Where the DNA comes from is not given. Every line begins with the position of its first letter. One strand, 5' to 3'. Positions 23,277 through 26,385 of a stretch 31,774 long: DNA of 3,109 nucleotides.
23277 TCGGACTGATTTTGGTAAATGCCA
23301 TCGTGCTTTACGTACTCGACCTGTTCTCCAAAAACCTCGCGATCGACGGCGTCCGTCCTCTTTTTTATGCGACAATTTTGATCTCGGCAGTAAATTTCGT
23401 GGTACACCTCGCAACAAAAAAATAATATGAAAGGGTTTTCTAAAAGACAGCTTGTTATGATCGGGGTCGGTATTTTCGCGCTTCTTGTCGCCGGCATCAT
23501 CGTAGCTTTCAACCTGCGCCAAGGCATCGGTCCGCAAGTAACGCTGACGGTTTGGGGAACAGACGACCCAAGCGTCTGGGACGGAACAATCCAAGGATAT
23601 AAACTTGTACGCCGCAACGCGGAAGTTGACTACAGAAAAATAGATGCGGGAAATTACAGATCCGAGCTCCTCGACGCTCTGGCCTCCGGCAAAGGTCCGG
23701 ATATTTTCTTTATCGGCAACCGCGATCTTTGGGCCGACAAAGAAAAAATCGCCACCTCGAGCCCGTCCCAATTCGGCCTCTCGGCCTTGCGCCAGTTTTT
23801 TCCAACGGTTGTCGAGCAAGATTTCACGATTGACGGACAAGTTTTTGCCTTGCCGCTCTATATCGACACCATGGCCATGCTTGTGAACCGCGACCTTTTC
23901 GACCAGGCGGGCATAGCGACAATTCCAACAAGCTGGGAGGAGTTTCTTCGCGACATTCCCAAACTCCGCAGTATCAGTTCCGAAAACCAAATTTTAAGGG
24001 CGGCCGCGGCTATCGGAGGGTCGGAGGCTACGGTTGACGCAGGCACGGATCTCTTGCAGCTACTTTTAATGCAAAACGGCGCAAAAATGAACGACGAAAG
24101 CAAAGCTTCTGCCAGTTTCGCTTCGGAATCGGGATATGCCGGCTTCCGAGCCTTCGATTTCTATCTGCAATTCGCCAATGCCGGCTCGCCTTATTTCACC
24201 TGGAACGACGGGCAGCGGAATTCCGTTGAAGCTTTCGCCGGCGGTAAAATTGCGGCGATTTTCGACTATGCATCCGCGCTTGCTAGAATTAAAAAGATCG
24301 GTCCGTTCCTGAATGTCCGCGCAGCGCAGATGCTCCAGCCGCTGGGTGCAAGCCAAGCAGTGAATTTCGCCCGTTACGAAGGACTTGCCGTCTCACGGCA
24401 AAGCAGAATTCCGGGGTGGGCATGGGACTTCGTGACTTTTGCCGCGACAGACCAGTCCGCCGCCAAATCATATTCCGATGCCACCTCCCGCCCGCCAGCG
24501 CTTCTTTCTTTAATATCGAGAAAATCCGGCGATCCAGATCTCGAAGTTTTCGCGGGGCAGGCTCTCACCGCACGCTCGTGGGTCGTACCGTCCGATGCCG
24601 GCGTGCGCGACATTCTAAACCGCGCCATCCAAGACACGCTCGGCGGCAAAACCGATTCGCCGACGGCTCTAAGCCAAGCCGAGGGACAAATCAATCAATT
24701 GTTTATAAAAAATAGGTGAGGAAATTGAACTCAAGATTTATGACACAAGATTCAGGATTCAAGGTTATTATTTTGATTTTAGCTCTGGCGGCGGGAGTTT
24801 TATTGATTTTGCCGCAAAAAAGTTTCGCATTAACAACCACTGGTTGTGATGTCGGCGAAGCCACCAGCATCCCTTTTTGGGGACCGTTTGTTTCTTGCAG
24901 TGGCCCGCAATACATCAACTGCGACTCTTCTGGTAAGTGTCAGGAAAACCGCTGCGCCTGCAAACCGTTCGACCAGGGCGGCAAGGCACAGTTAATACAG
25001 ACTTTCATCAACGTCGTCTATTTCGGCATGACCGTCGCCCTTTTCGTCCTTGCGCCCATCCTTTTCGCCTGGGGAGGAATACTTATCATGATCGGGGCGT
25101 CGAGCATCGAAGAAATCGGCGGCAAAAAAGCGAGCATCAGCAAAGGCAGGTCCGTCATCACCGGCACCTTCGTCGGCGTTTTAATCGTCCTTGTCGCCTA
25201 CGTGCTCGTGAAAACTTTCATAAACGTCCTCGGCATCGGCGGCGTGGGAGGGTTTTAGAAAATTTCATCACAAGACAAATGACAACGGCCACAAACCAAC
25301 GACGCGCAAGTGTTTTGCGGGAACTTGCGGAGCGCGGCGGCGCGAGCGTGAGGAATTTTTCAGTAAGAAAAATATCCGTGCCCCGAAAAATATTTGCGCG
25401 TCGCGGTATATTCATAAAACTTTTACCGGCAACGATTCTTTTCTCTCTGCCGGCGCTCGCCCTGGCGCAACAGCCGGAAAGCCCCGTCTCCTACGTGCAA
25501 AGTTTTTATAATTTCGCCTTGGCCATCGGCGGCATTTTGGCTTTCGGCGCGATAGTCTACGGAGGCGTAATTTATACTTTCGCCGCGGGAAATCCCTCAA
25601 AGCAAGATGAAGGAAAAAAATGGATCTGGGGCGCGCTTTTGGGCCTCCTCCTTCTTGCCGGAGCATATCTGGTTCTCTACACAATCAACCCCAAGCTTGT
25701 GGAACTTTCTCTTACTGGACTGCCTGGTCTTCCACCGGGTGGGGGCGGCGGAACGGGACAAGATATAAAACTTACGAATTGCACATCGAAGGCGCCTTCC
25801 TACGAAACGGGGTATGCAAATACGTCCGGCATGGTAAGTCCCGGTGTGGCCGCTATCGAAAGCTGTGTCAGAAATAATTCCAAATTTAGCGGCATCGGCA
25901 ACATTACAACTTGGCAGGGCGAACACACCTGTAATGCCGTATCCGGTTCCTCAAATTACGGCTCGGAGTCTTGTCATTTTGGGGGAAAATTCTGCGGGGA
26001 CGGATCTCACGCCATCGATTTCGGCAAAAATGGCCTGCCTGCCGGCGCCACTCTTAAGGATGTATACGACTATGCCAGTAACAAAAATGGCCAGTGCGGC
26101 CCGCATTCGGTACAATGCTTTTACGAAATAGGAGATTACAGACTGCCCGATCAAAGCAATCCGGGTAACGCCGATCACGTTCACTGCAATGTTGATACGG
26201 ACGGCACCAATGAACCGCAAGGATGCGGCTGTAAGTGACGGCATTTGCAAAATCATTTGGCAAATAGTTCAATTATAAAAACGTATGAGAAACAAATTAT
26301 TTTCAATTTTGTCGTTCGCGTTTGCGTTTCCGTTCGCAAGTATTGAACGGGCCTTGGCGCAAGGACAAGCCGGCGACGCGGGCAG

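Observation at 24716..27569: Tandem array of five TrbC/VirB2-type (T4SS-type) pilin paralogs, two carrying Cys-rich accessory domains, with no secretion ATPase or channel genes nearby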

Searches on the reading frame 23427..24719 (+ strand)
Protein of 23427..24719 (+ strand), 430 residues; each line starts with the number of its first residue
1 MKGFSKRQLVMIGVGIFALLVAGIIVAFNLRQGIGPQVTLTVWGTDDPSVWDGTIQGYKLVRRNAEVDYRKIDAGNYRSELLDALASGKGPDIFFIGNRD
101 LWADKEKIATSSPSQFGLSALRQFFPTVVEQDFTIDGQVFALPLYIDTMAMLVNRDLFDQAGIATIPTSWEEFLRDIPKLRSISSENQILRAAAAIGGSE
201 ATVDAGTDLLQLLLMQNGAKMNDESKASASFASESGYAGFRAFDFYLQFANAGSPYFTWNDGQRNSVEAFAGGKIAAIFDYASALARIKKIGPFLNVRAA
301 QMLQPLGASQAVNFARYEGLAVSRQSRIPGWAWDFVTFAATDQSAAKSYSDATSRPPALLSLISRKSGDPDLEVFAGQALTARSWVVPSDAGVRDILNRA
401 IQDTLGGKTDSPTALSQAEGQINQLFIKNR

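Call 5: search_protein_families(library=pfam, max_evalue=1, proteins=[window:23427-24719:+])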
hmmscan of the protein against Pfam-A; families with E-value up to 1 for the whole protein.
window:23427-24719:+ (430 aa): 2 families
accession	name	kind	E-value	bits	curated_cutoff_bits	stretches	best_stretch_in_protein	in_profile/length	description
PF13416.11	SBP_bac_8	-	9.1e-26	91.7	27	1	66-362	13-265/279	Bacterial extracellular solute-binding protein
PF01547.30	SBP_bac_1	-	8.8e-20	72.3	26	1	65-345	24-306/307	Bacterial extracellular solute-binding protein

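Call 61: find_related_loci(query=window:23427-24716:+, collection=genome_contigs, flank=8000)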
Query window:23427-24716:+ (430 aa) in genome_contigs; peptide patterns used: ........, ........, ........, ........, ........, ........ (x = any residue, [..] = any of these).
79 stretches matched a pattern, but none encodes a relative of the query by tblastn (E <= 1e-3).

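Call 70: search_solved_structures(query=window:23427-24716:+, max_evalue=0.001)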
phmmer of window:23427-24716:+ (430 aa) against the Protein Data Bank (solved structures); distinct sequences matched with E-value up to 0.001: 36.
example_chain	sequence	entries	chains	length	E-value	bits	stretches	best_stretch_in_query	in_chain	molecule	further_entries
6wpm_A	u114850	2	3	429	2.7e-11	46.4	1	30-423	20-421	Substrate-binding protein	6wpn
4qrz_A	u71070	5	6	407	2e-10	43.6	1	37-182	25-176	ABC-TYPE SUGAR TRANSPORTER | ABC transporter, substrate binding protein (Sugar)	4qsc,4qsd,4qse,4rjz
3vxb_A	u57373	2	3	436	3.9e-08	36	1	3-182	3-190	Putative sugar-binding lipoprotein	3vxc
4rk2_A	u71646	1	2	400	1e-07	34.6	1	41-182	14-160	Putative sugar ABC transporter, substrate-binding protein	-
8art_A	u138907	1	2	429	1.3e-07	34.3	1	33-177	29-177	Putative secreted maltose-binding protein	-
3zkk_A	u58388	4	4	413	1.6e-07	34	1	47-187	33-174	XOS BINDING PROTEIN | PUTATIVE SUGAR TRANSPORTER SOLUTE-BINDING PROTEIN | SUGAR TRANSPORTER SOLUTE-BINDING PROTEIN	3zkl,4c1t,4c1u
5ci5_A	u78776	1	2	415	3.9e-07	32.7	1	39-251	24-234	Extracellular solute-binding protein family 1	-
6dts_A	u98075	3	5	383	1.1e-06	31.3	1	58-161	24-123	maltose-binding protein MalE2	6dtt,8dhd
2fnc_A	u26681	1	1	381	1.6e-06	30.7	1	63-161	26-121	maltose ABC transporter, periplasmic maltose-binding protein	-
1eu8_A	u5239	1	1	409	3.7e-06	29.5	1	48-184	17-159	TREHALOSE/MALTOSE BINDING PROTEIN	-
7nbz_A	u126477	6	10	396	3.8e-06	29.5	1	77-188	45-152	Sulfoquinovosyl binding protein | Sulfoquinovosyl glycerol-binding protein SmoF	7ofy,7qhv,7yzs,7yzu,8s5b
3uor_A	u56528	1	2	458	7.5e-06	28.5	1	62-175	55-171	ABC transporter sugar binding protein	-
8xba_A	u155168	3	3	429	2e-05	27.1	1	49-183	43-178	XylA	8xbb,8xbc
7eho_A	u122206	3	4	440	5.9e-05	25.5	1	80-182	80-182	Chitin oligosaccharide binding protein NagB2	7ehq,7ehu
6h0h_A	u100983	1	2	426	0.0001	24.8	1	124-191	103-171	Probable solute binding protein of ABC transporter system for sugars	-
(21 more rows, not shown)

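Call 95: find_encoding_contigs(protein=window:23427-24719:+, flank=500, max_places=3)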
Protein window:23427-24719:+ (430 aa): no gene with exactly this product is on record in the collection.

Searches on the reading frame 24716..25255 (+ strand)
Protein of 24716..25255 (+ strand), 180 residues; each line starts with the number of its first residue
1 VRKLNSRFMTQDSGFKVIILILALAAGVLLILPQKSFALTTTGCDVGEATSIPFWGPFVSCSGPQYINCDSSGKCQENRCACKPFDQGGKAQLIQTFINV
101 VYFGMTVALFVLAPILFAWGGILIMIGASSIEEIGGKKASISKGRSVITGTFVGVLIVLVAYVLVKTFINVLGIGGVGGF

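Call 5: search_protein_families(library=pfam, max_evalue=1, proteins=[window:24716-25255:+])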
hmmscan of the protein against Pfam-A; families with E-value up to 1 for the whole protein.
seq(180 aa): 2 families
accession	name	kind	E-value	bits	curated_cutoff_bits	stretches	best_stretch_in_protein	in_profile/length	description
PF04791.21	LMBR1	-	0.00051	19.5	31.9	1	19-172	38-155/510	LMBR1-like membrane protein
PF01275.24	Myelin_PLP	-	0.57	10.3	23.8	1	105-175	65-132/231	Myelin proteolipid protein (PLP or lipophilin)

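Call 8: search_protein_families(library=ncbifam, max_evalue=1, proteins=[window:24740-25255:+])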
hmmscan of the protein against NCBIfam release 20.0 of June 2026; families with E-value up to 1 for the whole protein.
seq(172 aa): 0 families

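Call 24: find_homologous_proteins(query=window:24740-25255:+, max_evalue=0.01)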
Query seq(172 aa) (172 aa): 5 proteins with E <= 0.01 among 510 candidates.
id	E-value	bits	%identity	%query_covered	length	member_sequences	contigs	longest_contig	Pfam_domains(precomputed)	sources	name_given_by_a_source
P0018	2.8e-105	368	100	100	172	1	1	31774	-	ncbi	-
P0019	2.9e-21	94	49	72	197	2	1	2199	-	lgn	-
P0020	6.8e-15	74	42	96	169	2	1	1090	PF18895.6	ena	-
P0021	1.3e-14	73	41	87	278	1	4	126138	-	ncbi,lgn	-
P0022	2.5e-14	72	41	68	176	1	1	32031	PF18895.6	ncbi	-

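Call 30: search_protein_families(library=pfam, alignment_id=A3, max_evalue=0.1)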
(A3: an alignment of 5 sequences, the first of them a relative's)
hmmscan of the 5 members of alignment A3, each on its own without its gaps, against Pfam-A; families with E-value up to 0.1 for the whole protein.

A. member 1, P0018 (172 aa): 1 family
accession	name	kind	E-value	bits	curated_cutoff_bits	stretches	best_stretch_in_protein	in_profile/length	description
PF04791.21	LMBR1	-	0.00051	19.5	31.9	1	11-164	38-155/510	LMBR1-like membrane protein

B. families by the number of members that match (of 5 scanned): 5 families
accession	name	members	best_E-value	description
PF18895.5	T4SS_pilin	4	7.7e-09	Type IV secretion system pilin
PF04791.21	LMBR1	1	0.00051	LMBR1-like membrane protein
PF00520.37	Ion_trans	1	0.015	Ion transport protein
PF10320.15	7TM_GPCR_Srsx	1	0.036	Serpentine type 7TM GPCR chemoreceptor Srsx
PF04956.18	TrbC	1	0.047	TrbC/VIRB2 pilin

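Call 84: list_cluster_members(proteins=[P0018, P0024, P0030, P0021, P0022])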
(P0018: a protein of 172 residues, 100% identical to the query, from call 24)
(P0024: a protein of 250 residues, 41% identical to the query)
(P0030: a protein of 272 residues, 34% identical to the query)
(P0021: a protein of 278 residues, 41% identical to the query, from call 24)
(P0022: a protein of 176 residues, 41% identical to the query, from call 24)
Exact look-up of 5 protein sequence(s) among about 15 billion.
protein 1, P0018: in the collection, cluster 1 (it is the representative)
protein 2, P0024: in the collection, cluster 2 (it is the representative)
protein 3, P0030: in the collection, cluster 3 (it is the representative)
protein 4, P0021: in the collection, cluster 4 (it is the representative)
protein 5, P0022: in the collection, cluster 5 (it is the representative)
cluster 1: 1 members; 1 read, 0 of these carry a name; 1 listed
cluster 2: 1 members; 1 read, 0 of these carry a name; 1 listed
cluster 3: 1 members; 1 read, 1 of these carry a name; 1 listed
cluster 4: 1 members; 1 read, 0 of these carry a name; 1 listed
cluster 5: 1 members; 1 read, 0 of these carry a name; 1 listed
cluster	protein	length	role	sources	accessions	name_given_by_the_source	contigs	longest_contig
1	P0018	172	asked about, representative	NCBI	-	-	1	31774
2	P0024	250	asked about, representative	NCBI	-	-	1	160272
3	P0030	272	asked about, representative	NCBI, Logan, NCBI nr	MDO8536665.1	MAG: hypothetical protein Q7R94_00250 [bacterium] | hypothetical protein [bacterium]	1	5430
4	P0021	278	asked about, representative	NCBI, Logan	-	-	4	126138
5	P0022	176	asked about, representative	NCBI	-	-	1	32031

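Call 85: find_encoding_contigs(protein=P0018, flank=1000, max_places=2)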
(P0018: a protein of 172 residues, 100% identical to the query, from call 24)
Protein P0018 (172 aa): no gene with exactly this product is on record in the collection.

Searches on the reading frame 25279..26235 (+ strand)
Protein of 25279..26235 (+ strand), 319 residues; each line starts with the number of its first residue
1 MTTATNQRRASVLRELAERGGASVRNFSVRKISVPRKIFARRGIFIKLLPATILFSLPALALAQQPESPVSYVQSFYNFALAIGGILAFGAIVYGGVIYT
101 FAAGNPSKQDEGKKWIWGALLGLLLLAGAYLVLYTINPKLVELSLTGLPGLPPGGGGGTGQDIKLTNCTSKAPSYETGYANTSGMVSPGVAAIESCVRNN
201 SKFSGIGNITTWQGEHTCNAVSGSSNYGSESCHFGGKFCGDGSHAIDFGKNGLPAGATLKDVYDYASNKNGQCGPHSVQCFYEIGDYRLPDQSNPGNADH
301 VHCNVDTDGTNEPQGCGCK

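Call 5: search_protein_families(library=pfam, max_evalue=1, proteins=[window:25279-26235:+])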
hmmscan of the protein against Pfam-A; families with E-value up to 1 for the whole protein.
seq(319 aa): 7 families
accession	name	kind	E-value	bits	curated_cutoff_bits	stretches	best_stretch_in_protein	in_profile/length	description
PF18895.5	T4SS_pilin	-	7.9e-09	35.9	26.6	1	74-133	10-68/71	Type IV secretion system pilin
PF17909.6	Htr2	-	0.0089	16.7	25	1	79-131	4-53/61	Htr2 transmembrane domain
PF04956.18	TrbC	-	0.01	16.5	27.9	1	40-129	7-91/98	TrbC/VIRB2 pilin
PF07884.19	VKOR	-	0.033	14.8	27.5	1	68-135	48-104/134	Vitamin K epoxide reductase family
PF06993.17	DUF1304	-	0.069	13.6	26.9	1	55-133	27-88/110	Protein of unknown function (DUF1304)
PF12670.12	DUF3792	-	0.08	13.5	31.3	1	92-140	42-90/115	Protein of unknown function (DUF3792)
PF05545.16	FixQ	-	0.67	10.4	29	1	83-108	12-35/49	Cbb3-type cytochrome oxidase component FixQ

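Call 8: search_protein_families(library=ncbifam, max_evalue=1, proteins=[window:25279-26235:+])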
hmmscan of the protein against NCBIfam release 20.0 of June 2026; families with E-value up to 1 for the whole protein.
seq(319 aa): 3 families
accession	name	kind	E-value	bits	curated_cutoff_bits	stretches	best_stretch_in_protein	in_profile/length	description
NF045849.1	ICE_MMCAP2_0565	equivalog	0.00065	19.3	40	1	70-133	10-73/80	Mbov_0395 family pilin-like conjugal transfer protein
NF005504.0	PRK07118.1-3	equivalog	0.009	15.4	437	1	196-284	103-187/293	Fe-S cluster domain-containing protein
TIGR04086.1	TIGR04086_membr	hypoth_equivalog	0.11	12.6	30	1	89-138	37-86/115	TIGR04086 family membrane protein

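Call 31: predict_structure(alignment_id=A2)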
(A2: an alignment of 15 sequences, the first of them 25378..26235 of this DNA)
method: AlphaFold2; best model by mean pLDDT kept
length: 286 residues; sequences in the alignment: 15
mean_pLDDT: 67.3   pTM: 0.49
mean pLDDT of the five models: 67.3, 67.1, 66.4, 64.6, 64.0
residues with pLDDT >= 90: 34; 70-90: 122; 50-70: 58; < 50: 72
segments of 3 or more residues with pLDDT < 50: 1-3, 111-151, 183-197, 278-286
pLDDT, mean of each block of 10 residues (from residue 1): 51 57 53 71 79 89 93 93 93 87 73 40 27 36 37 76 86 69 44 44 59 83 87 72 81 77 83 59 44
secondary structure, 60 per line:
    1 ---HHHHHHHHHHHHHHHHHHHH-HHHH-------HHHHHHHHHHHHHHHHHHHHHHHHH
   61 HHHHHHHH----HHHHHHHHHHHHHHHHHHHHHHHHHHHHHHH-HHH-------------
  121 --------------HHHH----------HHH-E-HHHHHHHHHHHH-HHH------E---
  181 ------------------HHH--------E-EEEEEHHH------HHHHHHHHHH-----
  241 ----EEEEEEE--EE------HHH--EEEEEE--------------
elements in order: H4-23 H25-28 H36-68 H73-103 H135-138 H155-166 E212-216 H226-235 E245-251 E267-272
